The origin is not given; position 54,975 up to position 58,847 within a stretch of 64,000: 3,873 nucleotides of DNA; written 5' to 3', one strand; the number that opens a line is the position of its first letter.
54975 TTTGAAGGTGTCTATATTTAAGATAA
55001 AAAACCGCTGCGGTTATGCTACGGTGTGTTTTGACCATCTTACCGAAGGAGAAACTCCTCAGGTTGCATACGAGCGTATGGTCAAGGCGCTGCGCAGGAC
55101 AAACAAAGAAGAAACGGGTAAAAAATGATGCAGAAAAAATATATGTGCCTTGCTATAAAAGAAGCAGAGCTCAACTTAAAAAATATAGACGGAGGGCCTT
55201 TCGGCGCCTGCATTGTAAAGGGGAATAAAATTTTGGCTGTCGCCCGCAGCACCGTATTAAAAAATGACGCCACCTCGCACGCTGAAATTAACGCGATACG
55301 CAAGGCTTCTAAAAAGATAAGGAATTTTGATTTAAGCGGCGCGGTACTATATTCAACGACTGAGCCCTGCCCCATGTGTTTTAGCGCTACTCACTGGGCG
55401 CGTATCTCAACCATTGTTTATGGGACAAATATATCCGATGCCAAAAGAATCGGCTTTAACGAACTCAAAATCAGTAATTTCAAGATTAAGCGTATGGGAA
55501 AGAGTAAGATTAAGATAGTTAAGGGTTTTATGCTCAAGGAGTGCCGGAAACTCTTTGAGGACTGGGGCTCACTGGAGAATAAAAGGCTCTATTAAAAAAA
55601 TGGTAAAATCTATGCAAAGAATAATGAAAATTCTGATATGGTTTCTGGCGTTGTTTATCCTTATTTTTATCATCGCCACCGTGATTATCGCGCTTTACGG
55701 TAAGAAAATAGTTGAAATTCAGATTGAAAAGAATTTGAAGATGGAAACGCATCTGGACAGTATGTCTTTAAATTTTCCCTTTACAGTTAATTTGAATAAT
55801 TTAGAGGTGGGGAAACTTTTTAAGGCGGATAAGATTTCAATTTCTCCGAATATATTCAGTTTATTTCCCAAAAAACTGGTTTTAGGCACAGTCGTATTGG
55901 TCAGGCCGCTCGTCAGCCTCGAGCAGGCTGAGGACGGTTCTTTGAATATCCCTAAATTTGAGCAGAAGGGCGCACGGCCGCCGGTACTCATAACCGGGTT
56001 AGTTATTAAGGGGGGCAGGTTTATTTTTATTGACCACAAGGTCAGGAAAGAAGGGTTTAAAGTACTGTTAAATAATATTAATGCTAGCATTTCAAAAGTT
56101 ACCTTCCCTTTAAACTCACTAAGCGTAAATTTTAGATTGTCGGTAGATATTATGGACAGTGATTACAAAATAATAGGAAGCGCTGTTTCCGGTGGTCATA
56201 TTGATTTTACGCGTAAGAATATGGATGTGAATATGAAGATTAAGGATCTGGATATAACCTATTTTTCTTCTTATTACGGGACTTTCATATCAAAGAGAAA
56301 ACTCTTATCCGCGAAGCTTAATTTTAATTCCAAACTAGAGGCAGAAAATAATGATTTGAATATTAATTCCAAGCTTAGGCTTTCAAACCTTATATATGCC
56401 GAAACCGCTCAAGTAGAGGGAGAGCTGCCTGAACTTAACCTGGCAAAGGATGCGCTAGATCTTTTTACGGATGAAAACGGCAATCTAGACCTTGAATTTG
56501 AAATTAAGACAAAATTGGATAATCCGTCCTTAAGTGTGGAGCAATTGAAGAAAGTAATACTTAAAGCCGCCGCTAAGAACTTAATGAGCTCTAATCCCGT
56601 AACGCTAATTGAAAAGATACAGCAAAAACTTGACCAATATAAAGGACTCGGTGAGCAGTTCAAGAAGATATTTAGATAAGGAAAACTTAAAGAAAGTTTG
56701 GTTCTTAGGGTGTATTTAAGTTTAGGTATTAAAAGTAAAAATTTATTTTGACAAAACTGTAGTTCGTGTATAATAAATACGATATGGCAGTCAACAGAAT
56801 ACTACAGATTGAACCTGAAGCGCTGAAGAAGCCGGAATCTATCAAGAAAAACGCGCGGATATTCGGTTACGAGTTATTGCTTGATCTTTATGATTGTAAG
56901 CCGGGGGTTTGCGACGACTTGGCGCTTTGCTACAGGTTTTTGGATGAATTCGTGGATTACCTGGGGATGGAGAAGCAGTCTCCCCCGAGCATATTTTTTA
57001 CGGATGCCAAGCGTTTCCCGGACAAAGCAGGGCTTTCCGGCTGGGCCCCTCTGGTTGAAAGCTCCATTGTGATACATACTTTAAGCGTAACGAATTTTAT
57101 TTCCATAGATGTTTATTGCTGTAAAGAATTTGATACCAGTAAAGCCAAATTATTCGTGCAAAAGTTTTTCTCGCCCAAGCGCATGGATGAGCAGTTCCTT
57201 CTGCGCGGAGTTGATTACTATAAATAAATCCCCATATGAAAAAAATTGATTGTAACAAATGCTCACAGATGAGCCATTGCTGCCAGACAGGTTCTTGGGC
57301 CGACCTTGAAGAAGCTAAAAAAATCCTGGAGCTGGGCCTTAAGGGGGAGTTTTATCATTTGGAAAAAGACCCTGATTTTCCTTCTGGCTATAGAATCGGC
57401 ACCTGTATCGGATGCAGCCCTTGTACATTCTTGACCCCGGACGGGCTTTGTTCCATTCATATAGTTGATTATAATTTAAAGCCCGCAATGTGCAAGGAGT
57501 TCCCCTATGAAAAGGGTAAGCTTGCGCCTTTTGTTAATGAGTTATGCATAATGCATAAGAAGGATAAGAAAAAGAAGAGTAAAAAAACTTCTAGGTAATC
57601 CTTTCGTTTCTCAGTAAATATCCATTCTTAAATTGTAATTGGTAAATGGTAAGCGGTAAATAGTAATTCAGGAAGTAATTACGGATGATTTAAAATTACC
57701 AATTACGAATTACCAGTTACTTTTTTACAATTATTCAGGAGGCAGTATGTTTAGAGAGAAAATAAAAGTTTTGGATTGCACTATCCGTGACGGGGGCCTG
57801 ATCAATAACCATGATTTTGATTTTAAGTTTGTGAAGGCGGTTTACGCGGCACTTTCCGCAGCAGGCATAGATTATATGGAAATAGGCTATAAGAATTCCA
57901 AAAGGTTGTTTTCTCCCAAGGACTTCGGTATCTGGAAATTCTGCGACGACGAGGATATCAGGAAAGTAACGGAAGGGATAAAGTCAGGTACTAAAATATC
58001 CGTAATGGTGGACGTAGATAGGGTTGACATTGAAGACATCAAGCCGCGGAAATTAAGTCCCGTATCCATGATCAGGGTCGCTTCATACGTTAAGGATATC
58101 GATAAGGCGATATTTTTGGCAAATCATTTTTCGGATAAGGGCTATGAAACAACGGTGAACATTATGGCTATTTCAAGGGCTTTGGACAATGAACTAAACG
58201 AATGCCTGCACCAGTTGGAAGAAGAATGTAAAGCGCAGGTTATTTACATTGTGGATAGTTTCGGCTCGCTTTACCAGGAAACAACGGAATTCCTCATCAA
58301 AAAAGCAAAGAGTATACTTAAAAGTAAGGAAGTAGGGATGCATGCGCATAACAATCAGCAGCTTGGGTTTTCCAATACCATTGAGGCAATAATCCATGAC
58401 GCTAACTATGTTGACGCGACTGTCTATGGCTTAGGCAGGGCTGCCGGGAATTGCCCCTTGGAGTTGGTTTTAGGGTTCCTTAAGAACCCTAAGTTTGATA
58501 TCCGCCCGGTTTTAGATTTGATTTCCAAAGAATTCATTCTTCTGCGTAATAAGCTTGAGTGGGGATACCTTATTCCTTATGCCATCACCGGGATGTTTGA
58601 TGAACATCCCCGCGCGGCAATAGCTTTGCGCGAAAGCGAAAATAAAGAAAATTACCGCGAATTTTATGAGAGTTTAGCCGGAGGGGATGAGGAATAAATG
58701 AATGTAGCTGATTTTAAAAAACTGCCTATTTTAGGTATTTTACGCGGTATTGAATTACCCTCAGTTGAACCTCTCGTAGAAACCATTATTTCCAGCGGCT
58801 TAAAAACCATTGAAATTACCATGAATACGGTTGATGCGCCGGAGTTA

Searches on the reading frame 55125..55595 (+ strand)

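Call 12: search_protein_families(library=pfam, proteins=[window:55125-55595:+], max_evalue=0.00001)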
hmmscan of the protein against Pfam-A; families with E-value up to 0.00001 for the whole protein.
window:55125-55595:+ (156 aa): 2 families
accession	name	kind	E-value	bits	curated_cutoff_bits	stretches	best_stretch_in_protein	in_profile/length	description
PF00383.29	dCMP_cyt_deam_1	-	8e-23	80.7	25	1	3-101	4-102/102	Cytidine and deoxycytidylate deaminase zinc-binding region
PF14437.12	MafB19-deam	-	1.6e-22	80.4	27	1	3-137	3-139/142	MafB19-like deaminase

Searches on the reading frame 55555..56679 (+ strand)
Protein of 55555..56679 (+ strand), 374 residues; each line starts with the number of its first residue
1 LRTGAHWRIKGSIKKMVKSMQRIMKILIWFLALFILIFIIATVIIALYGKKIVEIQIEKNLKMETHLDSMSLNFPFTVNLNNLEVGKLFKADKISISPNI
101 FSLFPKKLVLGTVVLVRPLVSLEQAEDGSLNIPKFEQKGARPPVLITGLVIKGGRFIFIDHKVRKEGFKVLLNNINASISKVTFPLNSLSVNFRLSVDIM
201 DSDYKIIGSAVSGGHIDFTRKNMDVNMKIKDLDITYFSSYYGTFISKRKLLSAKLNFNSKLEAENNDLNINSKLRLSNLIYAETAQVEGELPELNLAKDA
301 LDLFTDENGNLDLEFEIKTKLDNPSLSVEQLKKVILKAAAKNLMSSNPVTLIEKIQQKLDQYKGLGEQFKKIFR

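Call 12: search_protein_families(library=pfam, proteins=[window:55555-56679:+], max_evalue=0.00001)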
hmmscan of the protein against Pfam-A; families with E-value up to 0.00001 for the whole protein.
window:55555-56679:+ (374 aa): 1 family
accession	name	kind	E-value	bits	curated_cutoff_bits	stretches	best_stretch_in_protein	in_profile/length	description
PF05359.17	DUF748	-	1.6e-26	93.2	50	2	16-299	7-296/1037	Domain of Unknown Function (DUF748)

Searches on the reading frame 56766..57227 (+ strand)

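Call 12: search_protein_families(library=pfam, proteins=[window:56766-57227:+], max_evalue=0.00001)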
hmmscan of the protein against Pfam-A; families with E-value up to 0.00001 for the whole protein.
window:56766-57227:+ (153 aa): 1 family
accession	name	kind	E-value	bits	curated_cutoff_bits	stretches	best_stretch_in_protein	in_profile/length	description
PF02675.21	AdoMet_dc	-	5e-17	62.6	25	1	37-148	2-107/107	S-adenosylmethionine decarboxylase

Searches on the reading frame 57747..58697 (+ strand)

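Call 12: search_protein_families(library=pfam, proteins=[window:57747-58697:+], max_evalue=0.00001)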
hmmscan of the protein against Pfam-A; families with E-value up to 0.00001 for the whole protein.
window:57747-58697:+ (316 aa): 1 family
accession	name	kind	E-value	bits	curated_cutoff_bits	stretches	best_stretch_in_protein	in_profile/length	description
PF00682.25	HMGL-like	-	1.4e-23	84.1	29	1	5-249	1-243/260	HMGL-like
